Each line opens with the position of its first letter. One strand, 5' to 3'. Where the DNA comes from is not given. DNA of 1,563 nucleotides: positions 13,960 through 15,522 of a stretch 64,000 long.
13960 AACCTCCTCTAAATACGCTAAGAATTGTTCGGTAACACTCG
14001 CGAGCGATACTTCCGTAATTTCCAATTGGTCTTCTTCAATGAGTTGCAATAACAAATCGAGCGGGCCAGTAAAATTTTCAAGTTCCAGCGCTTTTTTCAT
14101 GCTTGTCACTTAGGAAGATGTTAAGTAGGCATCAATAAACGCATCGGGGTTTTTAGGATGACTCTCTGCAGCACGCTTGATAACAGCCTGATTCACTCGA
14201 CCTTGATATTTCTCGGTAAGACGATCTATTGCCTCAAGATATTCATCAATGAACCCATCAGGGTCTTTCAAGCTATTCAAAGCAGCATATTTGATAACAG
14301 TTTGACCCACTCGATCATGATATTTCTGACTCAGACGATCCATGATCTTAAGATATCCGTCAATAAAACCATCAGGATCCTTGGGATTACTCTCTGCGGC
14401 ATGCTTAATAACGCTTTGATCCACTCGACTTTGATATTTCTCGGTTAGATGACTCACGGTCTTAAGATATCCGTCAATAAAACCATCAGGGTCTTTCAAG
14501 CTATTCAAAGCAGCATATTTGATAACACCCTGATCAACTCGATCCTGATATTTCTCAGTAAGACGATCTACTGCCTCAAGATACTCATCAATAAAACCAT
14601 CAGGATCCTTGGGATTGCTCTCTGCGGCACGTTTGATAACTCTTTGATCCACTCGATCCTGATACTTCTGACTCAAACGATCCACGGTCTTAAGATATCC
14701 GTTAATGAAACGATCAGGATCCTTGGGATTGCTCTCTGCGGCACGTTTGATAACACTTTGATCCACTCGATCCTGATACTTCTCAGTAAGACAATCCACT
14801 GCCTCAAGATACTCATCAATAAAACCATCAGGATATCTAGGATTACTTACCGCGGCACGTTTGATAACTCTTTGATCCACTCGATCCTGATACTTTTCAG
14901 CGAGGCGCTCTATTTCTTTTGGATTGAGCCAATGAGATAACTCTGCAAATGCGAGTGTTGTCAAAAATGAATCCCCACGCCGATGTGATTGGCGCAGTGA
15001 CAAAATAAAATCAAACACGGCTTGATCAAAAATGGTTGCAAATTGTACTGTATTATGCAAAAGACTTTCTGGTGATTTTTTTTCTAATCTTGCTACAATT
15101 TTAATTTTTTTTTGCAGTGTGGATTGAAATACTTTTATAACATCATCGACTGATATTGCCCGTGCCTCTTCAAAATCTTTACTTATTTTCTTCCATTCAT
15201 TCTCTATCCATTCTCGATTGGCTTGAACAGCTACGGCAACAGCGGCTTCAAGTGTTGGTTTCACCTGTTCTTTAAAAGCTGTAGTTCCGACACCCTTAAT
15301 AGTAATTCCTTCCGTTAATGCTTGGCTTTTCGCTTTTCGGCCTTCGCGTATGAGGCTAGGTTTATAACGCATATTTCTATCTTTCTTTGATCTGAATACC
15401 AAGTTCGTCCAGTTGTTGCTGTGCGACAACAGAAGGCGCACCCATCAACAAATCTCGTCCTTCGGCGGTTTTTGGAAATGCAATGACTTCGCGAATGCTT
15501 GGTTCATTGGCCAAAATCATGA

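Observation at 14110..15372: Protein with seven near-identical 38-aa tandem repeats and patterned variable positions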

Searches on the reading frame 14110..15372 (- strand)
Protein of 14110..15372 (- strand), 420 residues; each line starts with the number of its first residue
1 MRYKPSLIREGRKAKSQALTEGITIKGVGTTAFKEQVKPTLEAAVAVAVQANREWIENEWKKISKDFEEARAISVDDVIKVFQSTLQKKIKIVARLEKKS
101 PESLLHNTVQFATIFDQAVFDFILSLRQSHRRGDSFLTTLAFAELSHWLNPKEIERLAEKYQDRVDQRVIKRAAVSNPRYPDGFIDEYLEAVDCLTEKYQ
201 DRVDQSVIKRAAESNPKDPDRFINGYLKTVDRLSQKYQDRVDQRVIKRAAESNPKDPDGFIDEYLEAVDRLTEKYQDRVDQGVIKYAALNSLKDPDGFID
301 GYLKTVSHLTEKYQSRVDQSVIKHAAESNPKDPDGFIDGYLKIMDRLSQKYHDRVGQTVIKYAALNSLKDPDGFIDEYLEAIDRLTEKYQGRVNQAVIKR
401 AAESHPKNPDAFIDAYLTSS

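Call 4: search_protein_families(library=pfam, proteins=[window:14110-15372:-], max_evalue=1)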
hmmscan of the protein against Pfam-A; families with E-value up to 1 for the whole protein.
window:14110-15372:- (420 aa): 23 families
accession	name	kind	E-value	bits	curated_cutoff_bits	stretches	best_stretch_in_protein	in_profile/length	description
PF04363.17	DUF496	-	1.5e-12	47.9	23.2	1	154-179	58-83/93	Protein of unknown function (DUF496)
PF23527.1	Microp_apicomplexa_14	-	2.5e-07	31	27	0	318-341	13-36/52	Apicomplexa microprotein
PF19174.5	DUF5856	-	1.9e-06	29.3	34.6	0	182-240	14-74/94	Family of unknown function (DUF5856)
PF20669.3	Exo70_N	-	2.8e-06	27.9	23.9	0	244-276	7-45/83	Exocyst complex component Exo70 N-terminal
PF03876.22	SHS2_Rpb7-N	-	7.8e-06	26.4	24.8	0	261-284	15-38/57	SHS2 domain found in N terminus of Rpb7p/Rpc25p/MJ0397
PF14013.11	MT0933_antitox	-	1.4e-05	25.6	27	1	247-283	5-42/49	MT0933-like antitoxin protein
PF11408.13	Helicase_Sgs1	-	3.4e-05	24.3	22.2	0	203-238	31-65/80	Sgs1 RecQ helicase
PF19125.5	DUF5809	-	5.4e-05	23.8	31.6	0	188-213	28-53/130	Family of unknown function (DUF5809)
PF10363.15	RTP1_C1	-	0.0001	22.8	25.9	0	350-387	29-66/112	Required for nuclear transport of RNA pol II C-terminus 1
PF08158.18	SDA1_HEAT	-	0.00012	21.6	26.4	2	266-317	204-255/364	SDA1, HEAT repeat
PF12379.13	bCoV_NSP3_N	-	0.00014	22.4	26.7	1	199-242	102-145/149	Betacoronavirus replicase NSP3, N-terminal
PF24226.1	DUF7442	-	0.00047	20.4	23.8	0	340-364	7-31/79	Phage membrane protein Family of unknown function (DUF7442)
PF06798.17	PrkA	-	0.00086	19.5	25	0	182-236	82-136/255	PrkA serine protein kinase C-terminal domain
PF05769.16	SIKE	-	0.0034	17.8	24.3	0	184-216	88-120/180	SIKE family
PF04130.18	GCP_C_terminal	-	0.0055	16.6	25.8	1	54-167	174-279/309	Gamma tubulin complex component C-terminal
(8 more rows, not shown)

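Call 7: find_homologous_proteins(query=window:14110-15372:-)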
Query window:14110-15372:- (420 aa): 3 proteins with E <= 0.001 among 8000 candidates.
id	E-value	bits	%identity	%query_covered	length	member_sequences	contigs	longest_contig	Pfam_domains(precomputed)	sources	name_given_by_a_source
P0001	2.0e-54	203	43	55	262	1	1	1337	-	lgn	-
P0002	1.8e-42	164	38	54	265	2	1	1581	-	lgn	-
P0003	6.1e-21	93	31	64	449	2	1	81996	-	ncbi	-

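Call 11: find_encoding_contigs(protein=P0003, flank=8000, max_places=4)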
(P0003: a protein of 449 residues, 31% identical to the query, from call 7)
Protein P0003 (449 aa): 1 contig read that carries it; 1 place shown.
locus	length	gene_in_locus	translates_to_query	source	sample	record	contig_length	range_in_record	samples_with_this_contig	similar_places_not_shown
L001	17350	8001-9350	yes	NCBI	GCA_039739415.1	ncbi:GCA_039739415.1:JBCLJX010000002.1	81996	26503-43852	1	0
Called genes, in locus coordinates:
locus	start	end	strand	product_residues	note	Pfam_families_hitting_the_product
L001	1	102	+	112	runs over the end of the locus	-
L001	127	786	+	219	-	-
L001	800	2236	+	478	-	PF01336:tRNA_anti-codon, PF00152:tRNA-synt_2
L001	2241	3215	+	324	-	PF13354:Beta-lactamase2, PF00768:Peptidase_S11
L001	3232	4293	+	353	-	PF00953:Glycos_transf_4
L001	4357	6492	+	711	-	PF00481:PP2C (weak), PF13672:PP2C_2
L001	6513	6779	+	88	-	-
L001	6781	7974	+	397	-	PF22694:CtpB_N-like, PF00595:PDZ, PF13180:PDZ_2, PF17820:PDZ_6, PF03572:Peptidase_S41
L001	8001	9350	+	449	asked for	-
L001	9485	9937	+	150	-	PF01281:Ribosomal_L9_N, PF03948:Ribosomal_L9_C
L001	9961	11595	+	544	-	PF06418:CTP_synth_N, PF00117:GATase, PF07722:Peptidase_C26 (faint)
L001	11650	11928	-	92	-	PF01016:Ribosomal_L27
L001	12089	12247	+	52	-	-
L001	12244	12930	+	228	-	PF01255:Prenyltransf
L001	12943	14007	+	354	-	PF00348:polyprenyl_synt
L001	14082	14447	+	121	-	-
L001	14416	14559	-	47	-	-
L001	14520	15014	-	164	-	PF00961:LAGLIDADG_1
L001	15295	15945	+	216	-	-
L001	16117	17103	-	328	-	PF13102:Phage_int_SAM_5 (faint), PF13495:Phage_int_SAM_4 (weak), PF00589:Phage_integrase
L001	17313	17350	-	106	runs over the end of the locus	-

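Call 12: find_homologous_proteins(query=A1, max_evalue=0.01)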
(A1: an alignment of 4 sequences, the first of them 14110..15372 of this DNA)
Query A1 (4 sequences) (420 aa, profile of the alignment): 3 proteins with E <= 0.01 among 8000 candidates.
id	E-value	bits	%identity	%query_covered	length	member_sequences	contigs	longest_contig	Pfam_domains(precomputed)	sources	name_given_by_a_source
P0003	5.1e-182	623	31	64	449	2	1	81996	-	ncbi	-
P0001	2.0e-128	447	43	55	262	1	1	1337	-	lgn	-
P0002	1.2e-126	441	38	54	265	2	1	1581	-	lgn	-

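Call 16: find_related_loci(query=A1, collection=genome_contigs, flank=8000)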
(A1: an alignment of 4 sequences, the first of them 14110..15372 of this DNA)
Query A1 (420 aa) in genome_contigs; peptide patterns used: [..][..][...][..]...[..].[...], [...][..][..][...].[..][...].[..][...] (x = any residue, [..] = any of these).
99 stretches matched a pattern; 4 encode a relative of the query (tblastn E <= 1e-3); 4 distinct loci.
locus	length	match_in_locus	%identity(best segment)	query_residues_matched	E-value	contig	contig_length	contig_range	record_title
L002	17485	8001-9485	32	8-420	6e-51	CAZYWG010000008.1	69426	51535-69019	MAG TPA_asm: uncultured Gammaproteobacteria bacterium isolate SRP200132_co1_187 genome assembly, contig: NODE_531_length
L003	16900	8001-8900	35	138-418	3e-44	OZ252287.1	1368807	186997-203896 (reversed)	MAG: Candidatus Altimarinota bacterium isolate 99de6d1c-9561-45ae-baf3-e78c13e602bd genome assembly, chromosome: 1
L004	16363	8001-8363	43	119-417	2e-17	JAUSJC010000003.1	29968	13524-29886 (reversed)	MAG: Candidatus Curtissbacteria bacterium isolate E14_metabat.bin.284 E14_k141_525432, whole genome shotgun sequence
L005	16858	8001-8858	24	8-319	2e-12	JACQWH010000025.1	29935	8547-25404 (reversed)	MAG: Candidatus Uhrbacteria bacterium isolate NC_groundwater_1484_Ag_S-0.65um_49_37 S_p65_S5_coassembly_k141_1781454, wh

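Call 20: search_protein_representatives(alignment_id=A1)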
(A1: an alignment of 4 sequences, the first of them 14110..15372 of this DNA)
Query: 4 sequences, 412 profile positions. Proteins with E-value up to 0.001 (for the whole library): 272; up to 1e-10: 175; up to 1e-30: 85. The best 150 are listed.
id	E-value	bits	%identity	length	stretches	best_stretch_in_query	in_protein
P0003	1.6e-182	623.0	-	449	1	1-408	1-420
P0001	6.2e-129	446.5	-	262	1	1-268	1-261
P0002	3.9e-127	440.6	-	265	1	1-269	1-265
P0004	7.9e-102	357.3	-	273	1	2-269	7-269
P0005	1.1e-89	317.3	-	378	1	3-370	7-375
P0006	2.1e-82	293.3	-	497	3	7-238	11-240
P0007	4.3e-81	289.0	-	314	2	2-228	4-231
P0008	4.1e-80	285.8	-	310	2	2-233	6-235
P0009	4.3e-79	282.4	-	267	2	4-227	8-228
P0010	1.4e-72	260.9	-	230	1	1-228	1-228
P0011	8.7e-71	255.0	-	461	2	8-381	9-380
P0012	1.3e-67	244.6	-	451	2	9-308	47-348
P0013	3.8e-67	243.0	-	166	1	97-262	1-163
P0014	7.2e-66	238.8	-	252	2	6-170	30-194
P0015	6.2e-65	235.7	-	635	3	7-331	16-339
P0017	2.9e-64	233.5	-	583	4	7-252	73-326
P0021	5.2e-62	226.1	-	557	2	9-381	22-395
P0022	4.4e-60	219.8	-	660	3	1-391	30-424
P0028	2.2e-57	210.9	-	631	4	8-253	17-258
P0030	1.5e-56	208.1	-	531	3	7-330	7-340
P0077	1.3e-32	129.3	-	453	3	153-297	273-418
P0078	1.5e-32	129.1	-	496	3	154-296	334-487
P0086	5.3e-29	117.4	-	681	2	41-361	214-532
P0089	1.3e-28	116.1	-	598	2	165-386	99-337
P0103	1.3e-24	102.9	-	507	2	9-372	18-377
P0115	1.4e-20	89.6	-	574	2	169-276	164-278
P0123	2.7e-17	78.8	-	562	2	8-228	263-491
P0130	2.7e-16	75.5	-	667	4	167-366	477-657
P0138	7.4e-15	70.8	-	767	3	152-298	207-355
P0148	1.6e-13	66.4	-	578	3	168-286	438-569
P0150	1.7e-13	66.3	-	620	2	156-339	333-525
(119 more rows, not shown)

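Call 22: predict_structure(alignment_id=A1)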
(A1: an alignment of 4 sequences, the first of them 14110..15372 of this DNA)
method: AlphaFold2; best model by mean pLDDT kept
length: 420 residues; sequences in the alignment: 4
mean_pLDDT: 79.7   pTM: 0.55
mean pLDDT of the five models: 79.7, 78.3, 73.8, 73.5, 72.7
residues with pLDDT >= 90: 99; 70-90: 261; 50-70: 30; < 50: 30
segments of 3 or more residues with pLDDT < 50: 1-30
pLDDT, mean of each block of 10 residues (from residue 1): 29 40 39 64 81 78 67 76 85 75 79 77 75 74 72 80 86 75 89 93 89 83 92 91 89 84 93 90 88 88 92 90 86 90 92 84 81 87 87 83 76 78
secondary structure, 60 per line:
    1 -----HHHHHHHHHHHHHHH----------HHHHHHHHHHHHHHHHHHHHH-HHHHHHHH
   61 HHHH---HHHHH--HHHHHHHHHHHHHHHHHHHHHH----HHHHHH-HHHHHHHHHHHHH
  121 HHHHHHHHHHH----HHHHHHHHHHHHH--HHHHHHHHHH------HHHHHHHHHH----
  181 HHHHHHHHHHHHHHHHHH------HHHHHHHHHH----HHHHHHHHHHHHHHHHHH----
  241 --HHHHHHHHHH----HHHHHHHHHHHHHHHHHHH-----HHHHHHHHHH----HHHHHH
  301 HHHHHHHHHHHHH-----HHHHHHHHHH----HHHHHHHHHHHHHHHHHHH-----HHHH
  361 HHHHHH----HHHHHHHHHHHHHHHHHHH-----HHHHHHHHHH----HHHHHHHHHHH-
elements in order: H6-20 H31-51 H53-64 H68-72 H75-96 H101-106 H108-131 H136-148 H151-160 H167-176 H181-198 H205-214 H219-236 H243-252 H257-275 H281-290 H295-313 H319-328 H333-351 H357-366 H371-389 H395-404 H409-419

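Call 32: search_solved_structures(query=A2, max_evalue=10, show_alignments=2)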
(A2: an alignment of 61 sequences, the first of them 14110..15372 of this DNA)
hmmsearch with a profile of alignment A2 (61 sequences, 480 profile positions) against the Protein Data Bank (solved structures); distinct sequences matched with E-value up to 10: 24.
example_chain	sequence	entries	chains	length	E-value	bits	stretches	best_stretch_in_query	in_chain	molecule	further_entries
7oho_BBB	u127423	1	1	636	0.0023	19.5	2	257-468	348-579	AP-2 complex subunit beta,F-BAR domain only protein 2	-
1s2x_A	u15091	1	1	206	0.014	16.9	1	376-461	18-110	Cag-Z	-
6jho_A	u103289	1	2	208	0.063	14.7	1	376-461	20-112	Cag pathogenicity island protein (Cag6)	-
1mn3_A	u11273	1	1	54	0.086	14.3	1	194-224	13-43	Vacuolar protein sorting-associated protein VPS9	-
2jkr_B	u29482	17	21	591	0.1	14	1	258-415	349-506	AP-2 COMPLEX SUBUNIT BETA-1 | AP-2 complex subunit beta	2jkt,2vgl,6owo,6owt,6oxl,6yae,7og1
9pwb_B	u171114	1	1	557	0.11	14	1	258-415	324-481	AP-2 complex subunit beta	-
2xa7_B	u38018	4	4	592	0.11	13.9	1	258-415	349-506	AP-2 COMPLEX SUBUNIT BETA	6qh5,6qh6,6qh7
4uqi_B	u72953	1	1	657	0.11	13.9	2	259-453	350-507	AP-2 COMPLEX SUBUNIT BETA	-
7r4h_B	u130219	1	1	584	0.13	13.7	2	296-452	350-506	AP-1 complex subunit beta-1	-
6cm9_B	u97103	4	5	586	0.13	13.7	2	296-452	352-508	AP-1 complex subunit beta-1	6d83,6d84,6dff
6cri_B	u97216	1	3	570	0.13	13.7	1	296-451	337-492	AP-1 complex subunit beta-1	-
6uri_B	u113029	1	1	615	0.13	13.7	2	259-453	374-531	AP-2 complex subunit beta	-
4p6z_B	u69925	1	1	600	0.18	13.2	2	296-452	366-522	AP-1 complex subunit beta-1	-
6yaf_B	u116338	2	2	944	0.18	13.2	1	258-415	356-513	AP-2 complex subunit beta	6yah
2dae_A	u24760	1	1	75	0.24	12.8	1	160-296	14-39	KIAA0733 protein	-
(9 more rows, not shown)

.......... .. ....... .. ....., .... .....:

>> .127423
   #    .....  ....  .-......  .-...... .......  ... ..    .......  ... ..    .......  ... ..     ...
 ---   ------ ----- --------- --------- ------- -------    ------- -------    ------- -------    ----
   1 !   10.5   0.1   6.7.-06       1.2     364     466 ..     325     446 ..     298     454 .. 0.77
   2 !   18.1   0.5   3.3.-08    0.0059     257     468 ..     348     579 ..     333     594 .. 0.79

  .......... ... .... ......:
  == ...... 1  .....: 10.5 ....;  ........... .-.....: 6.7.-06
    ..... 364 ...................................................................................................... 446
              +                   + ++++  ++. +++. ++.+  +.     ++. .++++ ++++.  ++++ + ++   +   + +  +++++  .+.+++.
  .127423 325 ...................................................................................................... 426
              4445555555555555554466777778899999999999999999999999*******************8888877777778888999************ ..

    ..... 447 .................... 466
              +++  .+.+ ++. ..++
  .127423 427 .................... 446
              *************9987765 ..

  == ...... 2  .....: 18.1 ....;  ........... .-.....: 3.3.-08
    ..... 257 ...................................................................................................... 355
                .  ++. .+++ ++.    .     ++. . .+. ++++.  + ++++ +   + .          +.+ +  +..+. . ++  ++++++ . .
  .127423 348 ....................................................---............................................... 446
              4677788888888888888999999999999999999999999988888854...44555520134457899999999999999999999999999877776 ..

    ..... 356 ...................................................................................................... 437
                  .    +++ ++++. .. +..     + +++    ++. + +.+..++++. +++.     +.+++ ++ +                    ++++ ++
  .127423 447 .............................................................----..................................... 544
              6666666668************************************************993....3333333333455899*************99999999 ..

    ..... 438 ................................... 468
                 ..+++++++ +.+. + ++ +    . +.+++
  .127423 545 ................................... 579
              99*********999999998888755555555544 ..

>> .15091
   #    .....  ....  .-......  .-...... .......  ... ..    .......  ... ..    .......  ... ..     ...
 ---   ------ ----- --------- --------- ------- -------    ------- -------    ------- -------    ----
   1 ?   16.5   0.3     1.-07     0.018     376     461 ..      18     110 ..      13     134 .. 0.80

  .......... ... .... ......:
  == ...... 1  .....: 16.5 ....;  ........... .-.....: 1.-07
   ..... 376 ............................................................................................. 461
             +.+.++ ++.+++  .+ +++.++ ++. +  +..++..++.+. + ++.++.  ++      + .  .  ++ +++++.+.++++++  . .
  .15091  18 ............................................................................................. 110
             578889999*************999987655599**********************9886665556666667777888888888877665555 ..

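Call 33: search_protein_families(library=pfam, alignment_id=A2, max_evalue=0.01)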
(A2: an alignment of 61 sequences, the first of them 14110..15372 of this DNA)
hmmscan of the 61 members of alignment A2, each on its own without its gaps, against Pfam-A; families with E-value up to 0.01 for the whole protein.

A. member 1, window:14110-15372:- (420 aa): 16 families
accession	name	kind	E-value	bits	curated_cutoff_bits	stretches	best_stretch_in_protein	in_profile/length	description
PF04363.17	DUF496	-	1.5e-12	47.9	23.2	0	154-179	58-83/93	Protein of unknown function (DUF496)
PF23527.1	Microp_apicomplexa_14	-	2.5e-07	31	27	0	318-341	13-36/52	Apicomplexa microprotein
PF19174.5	DUF5856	-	1.9e-06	29.3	34.6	0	182-240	14-74/94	Family of unknown function (DUF5856)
PF20669.3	Exo70_N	-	2.8e-06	27.9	23.9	0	244-276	7-45/83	Exocyst complex component Exo70 N-terminal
PF03876.22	SHS2_Rpb7-N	-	7.8e-06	26.4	24.8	0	261-284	15-38/57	SHS2 domain found in N terminus of Rpb7p/Rpc25p/MJ0397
PF14013.11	MT0933_antitox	-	1.4e-05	25.6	27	0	247-283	5-42/49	MT0933-like antitoxin protein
PF11408.13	Helicase_Sgs1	-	3.4e-05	24.3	22.2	0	203-238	31-65/80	Sgs1 RecQ helicase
PF19125.5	DUF5809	-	5.4e-05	23.8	31.6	0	188-213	28-53/130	Family of unknown function (DUF5809)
PF10363.15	RTP1_C1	-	0.0001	22.8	25.9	0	350-387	29-66/112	Required for nuclear transport of RNA pol II C-terminus 1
PF08158.18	SDA1_HEAT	-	0.00012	21.6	26.4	0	266-317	204-255/364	SDA1, HEAT repeat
PF12379.13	bCoV_NSP3_N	-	0.00014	22.4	26.7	0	199-242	102-145/149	Betacoronavirus replicase NSP3, N-terminal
PF24226.1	DUF7442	-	0.00047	20.4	23.8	0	340-364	7-31/79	Phage membrane protein Family of unknown function (DUF7442)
PF06798.17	PrkA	-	0.00086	19.5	25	0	182-236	82-136/255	PrkA serine protein kinase C-terminal domain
PF05769.16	SIKE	-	0.0034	17.8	24.3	0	184-216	88-120/180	SIKE family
PF04130.18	GCP_C_terminal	-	0.0055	16.6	25.8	0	54-167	174-279/309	Gamma tubulin complex component C-terminal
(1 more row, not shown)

B. families by the number of members that match (of 61 scanned): 45 families (the first 25 are shown)
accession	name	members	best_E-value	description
PF02845.22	CUE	24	7.1e-16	CUE domain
PF02270.21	TFIIF_beta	3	4.3e-05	TFIIF, beta subunit HTH domain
PF24644.1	DUF7638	3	0.0027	Domain of unknown function (DUF7638)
PF04363.17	DUF496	2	1.5e-12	Protein of unknown function (DUF496)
PF09053.15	CagZ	2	4.9e-11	CagZ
PF05265.19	DUF723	2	8.3e-05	Protein of unknown function (DUF723)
PF23527.1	Microp_apicomplexa_14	1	2.5e-07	Apicomplexa microprotein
PF19174.5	DUF5856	1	1.9e-06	Family of unknown function (DUF5856)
PF08631.16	SPO22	1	2.7e-06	Meiosis protein SPO22/ZIP4 like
PF20669.3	Exo70_N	1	2.8e-06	Exocyst complex component Exo70 N-terminal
PF03876.22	SHS2_Rpb7-N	1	7.8e-06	SHS2 domain found in N terminus of Rpb7p/Rpc25p/MJ0397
PF19016.5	DUF5745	1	1.3e-05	Domain of unknown function (DUF5745)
PF14013.11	MT0933_antitox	1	1.4e-05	MT0933-like antitoxin protein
PF11408.13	Helicase_Sgs1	1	3.4e-05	Sgs1 RecQ helicase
PF11050.13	Viral_env_E26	1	3.4e-05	Virus envelope protein E26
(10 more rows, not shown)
